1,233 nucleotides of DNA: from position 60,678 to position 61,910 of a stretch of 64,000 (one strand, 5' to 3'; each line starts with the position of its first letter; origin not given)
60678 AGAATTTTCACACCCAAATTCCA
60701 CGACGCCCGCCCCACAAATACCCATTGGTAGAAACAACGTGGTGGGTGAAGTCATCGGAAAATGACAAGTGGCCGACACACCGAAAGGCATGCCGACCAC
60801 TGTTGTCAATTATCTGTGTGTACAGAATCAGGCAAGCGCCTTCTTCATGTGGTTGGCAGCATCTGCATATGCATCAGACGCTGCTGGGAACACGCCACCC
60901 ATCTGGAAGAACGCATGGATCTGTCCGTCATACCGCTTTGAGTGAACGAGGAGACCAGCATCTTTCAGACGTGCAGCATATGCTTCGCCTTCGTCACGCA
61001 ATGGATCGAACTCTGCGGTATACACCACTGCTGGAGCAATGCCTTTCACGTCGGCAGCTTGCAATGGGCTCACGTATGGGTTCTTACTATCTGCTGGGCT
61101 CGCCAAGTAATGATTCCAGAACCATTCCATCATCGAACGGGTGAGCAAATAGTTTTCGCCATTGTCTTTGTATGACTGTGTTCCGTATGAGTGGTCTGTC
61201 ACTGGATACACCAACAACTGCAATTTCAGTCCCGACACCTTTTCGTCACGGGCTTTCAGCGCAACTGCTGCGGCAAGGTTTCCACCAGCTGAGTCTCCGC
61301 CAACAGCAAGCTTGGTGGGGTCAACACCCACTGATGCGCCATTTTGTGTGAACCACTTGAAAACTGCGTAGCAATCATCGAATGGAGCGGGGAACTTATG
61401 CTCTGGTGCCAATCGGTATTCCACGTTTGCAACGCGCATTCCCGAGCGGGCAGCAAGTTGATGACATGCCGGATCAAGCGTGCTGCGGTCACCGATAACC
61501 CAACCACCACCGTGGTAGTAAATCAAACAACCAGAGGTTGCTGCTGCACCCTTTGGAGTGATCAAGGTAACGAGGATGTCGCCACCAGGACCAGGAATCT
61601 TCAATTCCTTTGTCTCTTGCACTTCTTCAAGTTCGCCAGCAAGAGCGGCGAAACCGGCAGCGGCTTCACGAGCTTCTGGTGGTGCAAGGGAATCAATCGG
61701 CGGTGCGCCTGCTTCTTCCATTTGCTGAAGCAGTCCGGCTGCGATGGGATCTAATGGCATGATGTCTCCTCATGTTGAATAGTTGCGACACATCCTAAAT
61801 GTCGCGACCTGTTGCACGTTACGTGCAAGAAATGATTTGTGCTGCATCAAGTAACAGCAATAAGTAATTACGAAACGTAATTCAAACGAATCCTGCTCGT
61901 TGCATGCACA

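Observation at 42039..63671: Paralog-amplified island: four BVMOs, two esterases, four binding proteins, a fused ABC importer and a DUF35/thiolase/EthD unit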

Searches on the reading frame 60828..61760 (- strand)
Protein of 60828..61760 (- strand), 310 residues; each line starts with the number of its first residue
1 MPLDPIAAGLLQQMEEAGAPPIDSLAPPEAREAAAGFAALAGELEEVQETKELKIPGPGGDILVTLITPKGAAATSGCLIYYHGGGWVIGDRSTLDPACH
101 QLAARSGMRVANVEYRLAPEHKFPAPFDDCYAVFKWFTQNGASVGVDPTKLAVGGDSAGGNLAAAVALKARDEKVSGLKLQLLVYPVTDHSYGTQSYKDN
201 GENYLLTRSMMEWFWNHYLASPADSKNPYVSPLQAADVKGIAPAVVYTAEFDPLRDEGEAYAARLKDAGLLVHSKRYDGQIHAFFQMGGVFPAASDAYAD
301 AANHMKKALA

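Call 4: search_protein_families(library=pfam, proteins=[window:60828-61760:-])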
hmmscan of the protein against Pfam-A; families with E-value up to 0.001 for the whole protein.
window:60828-61760:- (310 aa): 4 families
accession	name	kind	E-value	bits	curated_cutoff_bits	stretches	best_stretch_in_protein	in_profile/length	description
PF07859.19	Abhydrolase_3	-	5.7e-77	258.6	25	1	79-285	1-209/210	alpha/beta hydrolase fold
PF20434.5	BD-FAE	-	3.4e-21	76.2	26.8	1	67-175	4-115/215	BD-FAE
PF00326.27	Peptidase_S9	-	1.8e-05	24.8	22.6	1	126-172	44-87/213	Prolyl oligopeptidase family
PF00135.34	COesterase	-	7.5e-05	22.3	27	1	67-169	91-203/515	Carboxylesterase family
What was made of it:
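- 60828..61760 (-): HSL-family esterase 2. Abhydrolase_3, E = 6e-77 (call 4).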
